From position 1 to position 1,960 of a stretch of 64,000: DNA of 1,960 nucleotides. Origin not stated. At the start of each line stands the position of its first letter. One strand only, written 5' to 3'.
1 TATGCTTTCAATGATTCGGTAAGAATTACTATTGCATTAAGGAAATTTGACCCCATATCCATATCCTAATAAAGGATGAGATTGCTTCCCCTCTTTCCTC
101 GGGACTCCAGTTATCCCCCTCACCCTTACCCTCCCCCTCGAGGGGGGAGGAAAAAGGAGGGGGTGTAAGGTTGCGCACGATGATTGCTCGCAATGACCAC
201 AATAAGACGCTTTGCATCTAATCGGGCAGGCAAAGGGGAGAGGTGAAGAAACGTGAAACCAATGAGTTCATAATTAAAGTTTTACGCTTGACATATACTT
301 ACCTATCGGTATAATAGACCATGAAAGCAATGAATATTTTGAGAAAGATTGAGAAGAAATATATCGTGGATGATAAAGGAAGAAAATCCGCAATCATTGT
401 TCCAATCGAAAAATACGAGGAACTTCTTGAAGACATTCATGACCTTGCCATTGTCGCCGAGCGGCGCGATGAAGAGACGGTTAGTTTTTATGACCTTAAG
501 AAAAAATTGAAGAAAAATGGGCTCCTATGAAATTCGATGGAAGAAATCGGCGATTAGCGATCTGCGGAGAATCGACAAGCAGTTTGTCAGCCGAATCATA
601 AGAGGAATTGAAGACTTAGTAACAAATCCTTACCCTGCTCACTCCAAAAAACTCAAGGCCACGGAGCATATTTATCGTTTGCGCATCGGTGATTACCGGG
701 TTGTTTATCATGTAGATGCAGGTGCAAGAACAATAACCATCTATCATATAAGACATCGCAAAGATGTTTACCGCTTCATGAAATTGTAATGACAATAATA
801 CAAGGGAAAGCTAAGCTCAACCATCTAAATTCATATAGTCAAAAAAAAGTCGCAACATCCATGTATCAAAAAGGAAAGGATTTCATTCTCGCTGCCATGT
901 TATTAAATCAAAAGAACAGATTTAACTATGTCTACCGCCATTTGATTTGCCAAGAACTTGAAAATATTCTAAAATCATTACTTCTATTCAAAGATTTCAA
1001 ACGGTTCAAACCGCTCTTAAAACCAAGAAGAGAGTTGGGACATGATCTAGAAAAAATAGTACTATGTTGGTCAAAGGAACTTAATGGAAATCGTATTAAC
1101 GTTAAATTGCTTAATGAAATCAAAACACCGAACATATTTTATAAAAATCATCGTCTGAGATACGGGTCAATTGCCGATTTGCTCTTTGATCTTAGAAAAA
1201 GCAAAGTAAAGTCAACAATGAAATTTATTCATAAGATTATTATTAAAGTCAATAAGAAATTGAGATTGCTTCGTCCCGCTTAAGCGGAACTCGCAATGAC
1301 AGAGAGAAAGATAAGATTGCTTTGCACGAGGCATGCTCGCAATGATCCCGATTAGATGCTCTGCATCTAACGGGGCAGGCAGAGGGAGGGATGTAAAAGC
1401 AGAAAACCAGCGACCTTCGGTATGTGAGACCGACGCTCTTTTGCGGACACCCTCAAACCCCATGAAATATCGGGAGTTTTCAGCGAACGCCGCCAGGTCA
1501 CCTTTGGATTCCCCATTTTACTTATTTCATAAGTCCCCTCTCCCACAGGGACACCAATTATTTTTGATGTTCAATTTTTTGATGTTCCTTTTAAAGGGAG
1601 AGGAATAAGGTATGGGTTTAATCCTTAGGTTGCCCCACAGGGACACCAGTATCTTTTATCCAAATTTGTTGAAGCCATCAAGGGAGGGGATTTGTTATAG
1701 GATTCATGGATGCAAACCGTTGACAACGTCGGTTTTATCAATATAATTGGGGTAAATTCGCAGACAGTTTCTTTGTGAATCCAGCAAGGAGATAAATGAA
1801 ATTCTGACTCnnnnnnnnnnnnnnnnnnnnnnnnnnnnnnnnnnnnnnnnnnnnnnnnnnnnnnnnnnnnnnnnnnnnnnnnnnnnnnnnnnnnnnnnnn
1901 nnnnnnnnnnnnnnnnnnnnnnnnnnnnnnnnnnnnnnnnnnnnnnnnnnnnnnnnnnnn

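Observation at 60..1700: TA cassette embedded between copies of a composite hairpin repeat; the same element is intact at 37.3 kb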

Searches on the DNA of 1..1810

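Call 30: search_rna_families(source=window, start=1, end=1810, threshold=evalue, max_evalue=10, show_alignments=2)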
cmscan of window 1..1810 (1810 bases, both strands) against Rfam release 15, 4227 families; matches with E-value up to 10: 18.
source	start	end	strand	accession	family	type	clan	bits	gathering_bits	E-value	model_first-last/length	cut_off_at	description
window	115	163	-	RF03837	mir-3138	Gene; miRNA;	-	21.5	90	1.9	1-82/82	no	mir-3138 microRNA precursor family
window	112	163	-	RF02795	Pab91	Gene; snRNA; snoRNA; HACA-box;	-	20.5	71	0.94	1-57/57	no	Pab91 RNA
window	821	923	-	RF00477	snosnR66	Gene; snRNA; snoRNA; CD-box;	-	20.3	65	5.8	1-104/104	no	Small nucleolar RNA snR66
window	115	163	-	RF04240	mir-4716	Gene; miRNA;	-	18.7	76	1.4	1-84/84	no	mir-4716 microRNA precursor family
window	112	165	-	RF03960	mir-6644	Gene; miRNA;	-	18.6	82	1.3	1-67/67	no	mir-6644 microRNA precursor family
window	479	517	-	RF02753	ES173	Gene; sRNA;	-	18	90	3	1-64/64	no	ES173 sRNA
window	84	164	-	RF03301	mir-3154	Gene; miRNA;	-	17.3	64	6.4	1-86/86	no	mir-3154 microRNA precursor family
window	86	167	+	RF03301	mir-3154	Gene; miRNA;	-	17.3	64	6.6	1-86/86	no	mir-3154 microRNA precursor family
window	124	153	-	RF03520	mir-3059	Gene; miRNA;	-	17.2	88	4.4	1-59/59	no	mir-3059 microRNA precursor family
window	120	161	-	RF01923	mir-711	Gene; miRNA;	-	16.7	68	4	1-69/69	no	mir-711 microRNA precursor family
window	114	164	-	RF04132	mir-4436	Gene; miRNA;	-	16.6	74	4.4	1-85/85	no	mir-4436 microRNA precursor family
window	339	412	-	RF02706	TeloSII_ncR30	Gene; sRNA;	-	16.4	86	0.67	1-226/226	no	TeloSII non coding RNA 30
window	1245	1404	+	RF02195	TP53TG1_1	Gene; lncRNA;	-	16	40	3.4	1-153/153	no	TP53 target 1 conserved region 1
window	1518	1607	+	RF01844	SmY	Gene; snRNA; splicing;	-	15.4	39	2.5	1-80/80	no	SmY spliceosomal RNA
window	116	153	-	RF01762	whalefall-1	Gene; sRNA;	-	15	37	1.6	1-56/56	no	Whalefall-1 RNA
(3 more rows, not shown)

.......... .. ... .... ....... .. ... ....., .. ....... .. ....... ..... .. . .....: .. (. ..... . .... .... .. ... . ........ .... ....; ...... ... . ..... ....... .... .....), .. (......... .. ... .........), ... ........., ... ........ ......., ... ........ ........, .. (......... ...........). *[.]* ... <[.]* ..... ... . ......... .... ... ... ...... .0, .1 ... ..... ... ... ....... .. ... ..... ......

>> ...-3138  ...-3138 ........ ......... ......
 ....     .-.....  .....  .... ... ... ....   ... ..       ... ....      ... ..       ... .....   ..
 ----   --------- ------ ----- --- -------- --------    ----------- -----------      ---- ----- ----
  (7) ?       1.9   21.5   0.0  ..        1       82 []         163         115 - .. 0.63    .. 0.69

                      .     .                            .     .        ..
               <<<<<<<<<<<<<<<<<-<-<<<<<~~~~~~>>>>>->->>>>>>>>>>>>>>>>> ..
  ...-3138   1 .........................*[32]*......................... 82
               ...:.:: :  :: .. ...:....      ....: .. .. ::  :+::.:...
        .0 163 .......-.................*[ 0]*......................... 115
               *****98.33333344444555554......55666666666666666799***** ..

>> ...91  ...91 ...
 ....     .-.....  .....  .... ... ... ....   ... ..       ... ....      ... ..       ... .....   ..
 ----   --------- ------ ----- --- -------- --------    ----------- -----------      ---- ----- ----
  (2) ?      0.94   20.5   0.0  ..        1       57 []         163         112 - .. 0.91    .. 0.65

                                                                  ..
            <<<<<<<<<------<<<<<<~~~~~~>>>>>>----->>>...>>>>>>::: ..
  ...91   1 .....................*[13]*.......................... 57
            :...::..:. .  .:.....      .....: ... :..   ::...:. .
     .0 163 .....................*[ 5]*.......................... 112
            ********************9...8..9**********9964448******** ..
